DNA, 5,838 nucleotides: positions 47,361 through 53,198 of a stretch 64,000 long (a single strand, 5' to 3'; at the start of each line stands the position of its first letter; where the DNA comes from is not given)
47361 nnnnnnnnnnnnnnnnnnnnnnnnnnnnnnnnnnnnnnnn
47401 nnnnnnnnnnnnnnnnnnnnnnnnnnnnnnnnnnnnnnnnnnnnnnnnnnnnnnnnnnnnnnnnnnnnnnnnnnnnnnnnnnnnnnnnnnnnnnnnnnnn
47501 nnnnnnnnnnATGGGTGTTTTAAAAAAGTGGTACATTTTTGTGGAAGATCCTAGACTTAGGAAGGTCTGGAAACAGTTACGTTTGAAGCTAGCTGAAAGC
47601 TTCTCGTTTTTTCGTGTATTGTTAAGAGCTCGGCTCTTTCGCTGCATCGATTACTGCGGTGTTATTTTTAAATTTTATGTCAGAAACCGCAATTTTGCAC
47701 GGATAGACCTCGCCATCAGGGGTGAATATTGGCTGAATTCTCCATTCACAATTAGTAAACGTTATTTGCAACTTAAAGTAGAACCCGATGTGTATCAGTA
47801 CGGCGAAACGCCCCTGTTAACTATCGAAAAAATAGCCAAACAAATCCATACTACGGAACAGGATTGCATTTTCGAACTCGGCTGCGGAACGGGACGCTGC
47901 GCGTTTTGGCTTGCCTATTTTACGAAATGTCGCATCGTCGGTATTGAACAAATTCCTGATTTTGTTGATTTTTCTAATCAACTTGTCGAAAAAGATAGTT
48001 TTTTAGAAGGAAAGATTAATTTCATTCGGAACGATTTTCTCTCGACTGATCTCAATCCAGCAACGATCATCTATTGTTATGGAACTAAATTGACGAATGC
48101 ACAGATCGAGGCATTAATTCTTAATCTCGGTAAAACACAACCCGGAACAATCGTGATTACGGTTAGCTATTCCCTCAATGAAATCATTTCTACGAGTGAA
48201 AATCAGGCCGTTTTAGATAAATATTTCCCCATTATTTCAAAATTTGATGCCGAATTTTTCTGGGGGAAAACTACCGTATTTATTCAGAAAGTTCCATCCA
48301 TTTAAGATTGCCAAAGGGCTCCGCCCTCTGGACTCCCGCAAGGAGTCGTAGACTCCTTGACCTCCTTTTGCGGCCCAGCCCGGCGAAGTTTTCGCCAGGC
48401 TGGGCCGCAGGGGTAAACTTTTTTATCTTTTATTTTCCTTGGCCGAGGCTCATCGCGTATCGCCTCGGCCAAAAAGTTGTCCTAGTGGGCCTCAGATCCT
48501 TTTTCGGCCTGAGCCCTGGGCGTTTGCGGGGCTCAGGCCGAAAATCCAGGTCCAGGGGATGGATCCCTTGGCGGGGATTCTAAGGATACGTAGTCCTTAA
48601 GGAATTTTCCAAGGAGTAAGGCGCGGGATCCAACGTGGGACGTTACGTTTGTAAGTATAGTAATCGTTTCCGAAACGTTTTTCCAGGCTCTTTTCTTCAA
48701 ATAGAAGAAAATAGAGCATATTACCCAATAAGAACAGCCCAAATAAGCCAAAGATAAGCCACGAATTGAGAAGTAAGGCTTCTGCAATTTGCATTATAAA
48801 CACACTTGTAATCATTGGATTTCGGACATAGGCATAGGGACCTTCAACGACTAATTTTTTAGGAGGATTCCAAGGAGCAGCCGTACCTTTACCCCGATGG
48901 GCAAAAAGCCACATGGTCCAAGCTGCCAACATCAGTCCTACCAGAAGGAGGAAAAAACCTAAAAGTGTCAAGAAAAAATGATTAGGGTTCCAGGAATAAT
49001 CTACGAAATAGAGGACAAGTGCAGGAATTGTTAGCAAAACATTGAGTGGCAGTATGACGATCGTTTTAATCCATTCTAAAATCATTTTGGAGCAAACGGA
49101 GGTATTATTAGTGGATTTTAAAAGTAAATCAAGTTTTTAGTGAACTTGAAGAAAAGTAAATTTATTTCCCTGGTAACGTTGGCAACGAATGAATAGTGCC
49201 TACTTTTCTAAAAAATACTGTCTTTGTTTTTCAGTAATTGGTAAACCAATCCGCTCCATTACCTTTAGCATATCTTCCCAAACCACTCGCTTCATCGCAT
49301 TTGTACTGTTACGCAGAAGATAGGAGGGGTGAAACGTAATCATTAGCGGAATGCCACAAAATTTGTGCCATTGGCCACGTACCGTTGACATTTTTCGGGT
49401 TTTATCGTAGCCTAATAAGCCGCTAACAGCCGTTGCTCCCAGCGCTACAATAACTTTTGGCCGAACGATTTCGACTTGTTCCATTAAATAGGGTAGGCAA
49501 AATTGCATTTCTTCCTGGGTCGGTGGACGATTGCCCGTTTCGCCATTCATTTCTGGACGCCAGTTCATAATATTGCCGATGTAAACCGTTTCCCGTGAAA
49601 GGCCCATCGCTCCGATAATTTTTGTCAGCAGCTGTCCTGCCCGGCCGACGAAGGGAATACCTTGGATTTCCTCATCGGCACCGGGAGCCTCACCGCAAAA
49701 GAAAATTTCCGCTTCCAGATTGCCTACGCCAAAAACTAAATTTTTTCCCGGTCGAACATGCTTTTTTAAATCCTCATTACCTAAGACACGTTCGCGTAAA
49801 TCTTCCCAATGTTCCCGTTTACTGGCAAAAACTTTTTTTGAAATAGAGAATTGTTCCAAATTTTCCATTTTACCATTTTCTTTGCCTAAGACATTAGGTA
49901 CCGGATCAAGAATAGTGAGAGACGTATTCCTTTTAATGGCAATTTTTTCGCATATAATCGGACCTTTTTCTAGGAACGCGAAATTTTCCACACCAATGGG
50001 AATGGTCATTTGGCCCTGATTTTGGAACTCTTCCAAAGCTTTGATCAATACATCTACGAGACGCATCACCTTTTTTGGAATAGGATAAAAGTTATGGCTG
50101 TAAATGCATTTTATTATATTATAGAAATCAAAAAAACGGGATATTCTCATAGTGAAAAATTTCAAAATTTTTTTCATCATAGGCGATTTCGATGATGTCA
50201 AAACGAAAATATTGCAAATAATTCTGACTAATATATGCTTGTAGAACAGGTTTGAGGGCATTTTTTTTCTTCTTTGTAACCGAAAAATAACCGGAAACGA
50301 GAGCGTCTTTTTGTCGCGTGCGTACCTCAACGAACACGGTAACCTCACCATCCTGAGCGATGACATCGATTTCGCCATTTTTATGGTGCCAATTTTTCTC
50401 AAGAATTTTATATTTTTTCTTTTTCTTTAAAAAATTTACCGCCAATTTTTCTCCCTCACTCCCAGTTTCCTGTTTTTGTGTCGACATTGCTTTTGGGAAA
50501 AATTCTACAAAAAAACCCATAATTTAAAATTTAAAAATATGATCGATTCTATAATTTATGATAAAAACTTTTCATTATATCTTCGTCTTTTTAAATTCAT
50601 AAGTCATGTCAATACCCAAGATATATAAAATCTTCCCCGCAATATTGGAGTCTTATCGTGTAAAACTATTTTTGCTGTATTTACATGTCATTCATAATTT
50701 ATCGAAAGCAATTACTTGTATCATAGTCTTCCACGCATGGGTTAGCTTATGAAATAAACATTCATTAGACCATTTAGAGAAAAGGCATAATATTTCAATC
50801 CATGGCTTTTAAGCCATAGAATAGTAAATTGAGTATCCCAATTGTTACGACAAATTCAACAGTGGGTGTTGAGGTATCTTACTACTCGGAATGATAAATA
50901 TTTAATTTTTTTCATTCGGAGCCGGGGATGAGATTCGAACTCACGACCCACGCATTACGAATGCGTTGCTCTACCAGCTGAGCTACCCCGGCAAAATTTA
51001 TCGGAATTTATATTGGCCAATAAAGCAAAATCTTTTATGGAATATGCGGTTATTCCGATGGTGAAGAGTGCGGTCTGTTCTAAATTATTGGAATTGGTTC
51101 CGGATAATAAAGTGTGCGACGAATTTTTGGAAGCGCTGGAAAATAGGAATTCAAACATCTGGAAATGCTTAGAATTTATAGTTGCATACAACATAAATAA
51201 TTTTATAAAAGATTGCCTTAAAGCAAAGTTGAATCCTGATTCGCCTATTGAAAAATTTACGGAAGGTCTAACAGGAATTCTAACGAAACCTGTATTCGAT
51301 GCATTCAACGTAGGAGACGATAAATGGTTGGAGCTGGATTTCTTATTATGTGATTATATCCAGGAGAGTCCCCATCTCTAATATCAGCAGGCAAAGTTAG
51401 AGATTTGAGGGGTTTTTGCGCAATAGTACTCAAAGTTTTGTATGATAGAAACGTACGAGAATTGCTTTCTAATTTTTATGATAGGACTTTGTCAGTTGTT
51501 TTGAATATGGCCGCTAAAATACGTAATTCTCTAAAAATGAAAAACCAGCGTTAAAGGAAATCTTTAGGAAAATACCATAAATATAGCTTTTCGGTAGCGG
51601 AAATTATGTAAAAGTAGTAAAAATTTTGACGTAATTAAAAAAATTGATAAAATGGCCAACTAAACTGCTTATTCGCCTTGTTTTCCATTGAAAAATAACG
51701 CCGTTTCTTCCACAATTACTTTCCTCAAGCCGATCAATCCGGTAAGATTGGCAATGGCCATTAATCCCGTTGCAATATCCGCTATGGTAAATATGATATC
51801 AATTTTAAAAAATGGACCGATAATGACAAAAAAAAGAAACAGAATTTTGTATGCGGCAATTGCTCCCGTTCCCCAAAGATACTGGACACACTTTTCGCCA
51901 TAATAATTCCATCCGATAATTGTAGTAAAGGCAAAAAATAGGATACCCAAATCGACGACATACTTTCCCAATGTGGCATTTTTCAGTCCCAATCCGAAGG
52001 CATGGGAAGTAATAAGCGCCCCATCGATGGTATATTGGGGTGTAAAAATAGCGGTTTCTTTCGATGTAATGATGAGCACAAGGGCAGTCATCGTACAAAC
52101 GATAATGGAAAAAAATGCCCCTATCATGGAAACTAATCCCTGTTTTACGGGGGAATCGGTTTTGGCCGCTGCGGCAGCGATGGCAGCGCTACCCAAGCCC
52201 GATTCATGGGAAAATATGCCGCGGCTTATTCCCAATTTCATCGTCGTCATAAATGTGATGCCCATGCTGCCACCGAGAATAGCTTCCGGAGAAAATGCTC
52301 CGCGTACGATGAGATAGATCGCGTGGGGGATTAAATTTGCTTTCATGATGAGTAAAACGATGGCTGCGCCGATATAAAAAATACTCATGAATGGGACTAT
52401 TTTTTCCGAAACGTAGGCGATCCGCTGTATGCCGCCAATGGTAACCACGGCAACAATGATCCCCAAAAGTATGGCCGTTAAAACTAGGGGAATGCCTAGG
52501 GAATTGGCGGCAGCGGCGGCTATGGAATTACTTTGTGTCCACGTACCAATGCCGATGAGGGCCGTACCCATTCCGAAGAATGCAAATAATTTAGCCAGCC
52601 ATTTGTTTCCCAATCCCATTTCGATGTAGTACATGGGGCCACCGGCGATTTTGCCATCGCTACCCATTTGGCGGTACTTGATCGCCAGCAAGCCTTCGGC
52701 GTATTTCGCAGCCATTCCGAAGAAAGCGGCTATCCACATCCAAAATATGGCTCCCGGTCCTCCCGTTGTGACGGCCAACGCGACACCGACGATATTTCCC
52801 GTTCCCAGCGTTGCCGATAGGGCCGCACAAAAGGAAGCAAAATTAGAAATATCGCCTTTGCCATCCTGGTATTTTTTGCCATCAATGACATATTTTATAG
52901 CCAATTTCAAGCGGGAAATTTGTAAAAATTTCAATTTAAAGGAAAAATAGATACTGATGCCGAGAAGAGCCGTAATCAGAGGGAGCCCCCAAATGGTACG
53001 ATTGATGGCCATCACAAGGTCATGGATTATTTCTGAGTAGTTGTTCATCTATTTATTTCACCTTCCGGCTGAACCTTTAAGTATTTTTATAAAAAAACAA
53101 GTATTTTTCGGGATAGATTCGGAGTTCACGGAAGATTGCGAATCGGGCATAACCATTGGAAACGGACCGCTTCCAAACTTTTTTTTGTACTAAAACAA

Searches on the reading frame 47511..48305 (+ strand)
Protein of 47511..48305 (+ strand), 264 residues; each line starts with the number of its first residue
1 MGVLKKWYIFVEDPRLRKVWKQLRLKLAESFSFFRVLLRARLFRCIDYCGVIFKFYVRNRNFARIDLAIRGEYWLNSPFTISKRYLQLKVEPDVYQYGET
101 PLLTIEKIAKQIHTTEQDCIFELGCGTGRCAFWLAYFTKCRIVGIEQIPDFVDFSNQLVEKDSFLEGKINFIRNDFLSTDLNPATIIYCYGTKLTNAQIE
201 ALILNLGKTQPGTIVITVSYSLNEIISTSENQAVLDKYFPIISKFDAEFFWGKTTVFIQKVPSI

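Call 56: search_protein_families(library=pfam, proteins=[window:47511-48305:+], max_evalue=0.000001)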
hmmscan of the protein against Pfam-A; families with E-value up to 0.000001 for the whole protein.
window:47511-48305:+ (264 aa): 0 families

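Call 58: search_protein_families(library=ncbifam, proteins=[window:47511-48305:+], max_evalue=0.001)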
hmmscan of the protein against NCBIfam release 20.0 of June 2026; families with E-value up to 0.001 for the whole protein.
window:47511-48305:+ (264 aa): 5 families
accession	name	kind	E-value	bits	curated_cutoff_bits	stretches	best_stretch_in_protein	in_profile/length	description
NF041081.1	prot_lys_mtase_Arch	equivalog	7.6e-08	32.5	200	1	113-223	6-114/142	protein-lysine N-methyltransferase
NF011529.0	PRK14968.1-3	equivalog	0.00028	20.4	162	1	85-176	7-91/198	putative methyltransferase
NF043040.1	corrin_prot_MT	hypoth_equivalog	0.00048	19.6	180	1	106-175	32-98/216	corrinoid protein-associated methyltransferase CpaM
TIGR04345.1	ovoA_Cterm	equivalog_domain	0.00075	19.1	170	0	97-163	22-87/242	putative 4-mercaptohistidine N1-methyltransferase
TIGR00755.1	ksgA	equivalog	0.00079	18.8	171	0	104-183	17-91/256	16S rRNA (adenine(1518)-N(6)/adenine(1519)-N(6))-dimethyltransferase RsmA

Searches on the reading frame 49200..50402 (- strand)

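Call 56: search_protein_families(library=pfam, proteins=[window:49200-50402:-], max_evalue=0.000001)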
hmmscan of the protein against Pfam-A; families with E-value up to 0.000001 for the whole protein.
window:49200-50402:- (400 aa): 1 family
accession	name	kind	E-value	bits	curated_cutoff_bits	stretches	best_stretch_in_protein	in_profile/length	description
PF03167.25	UDG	-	4e-36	124.6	24.3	1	224-378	1-140/141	Uracil DNA glycosylase superfamily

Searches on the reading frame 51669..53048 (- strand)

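Call 56: search_protein_families(library=pfam, proteins=[window:51669-53048:-], max_evalue=0.000001)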
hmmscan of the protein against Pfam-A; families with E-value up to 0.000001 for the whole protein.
window:51669-53048:- (459 aa): 1 family
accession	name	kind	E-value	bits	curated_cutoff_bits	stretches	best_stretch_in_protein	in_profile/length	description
PF01235.23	Na_Ala_symp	-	2.4e-122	409.5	24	1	59-456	5-383/392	Sodium:alanine symporter family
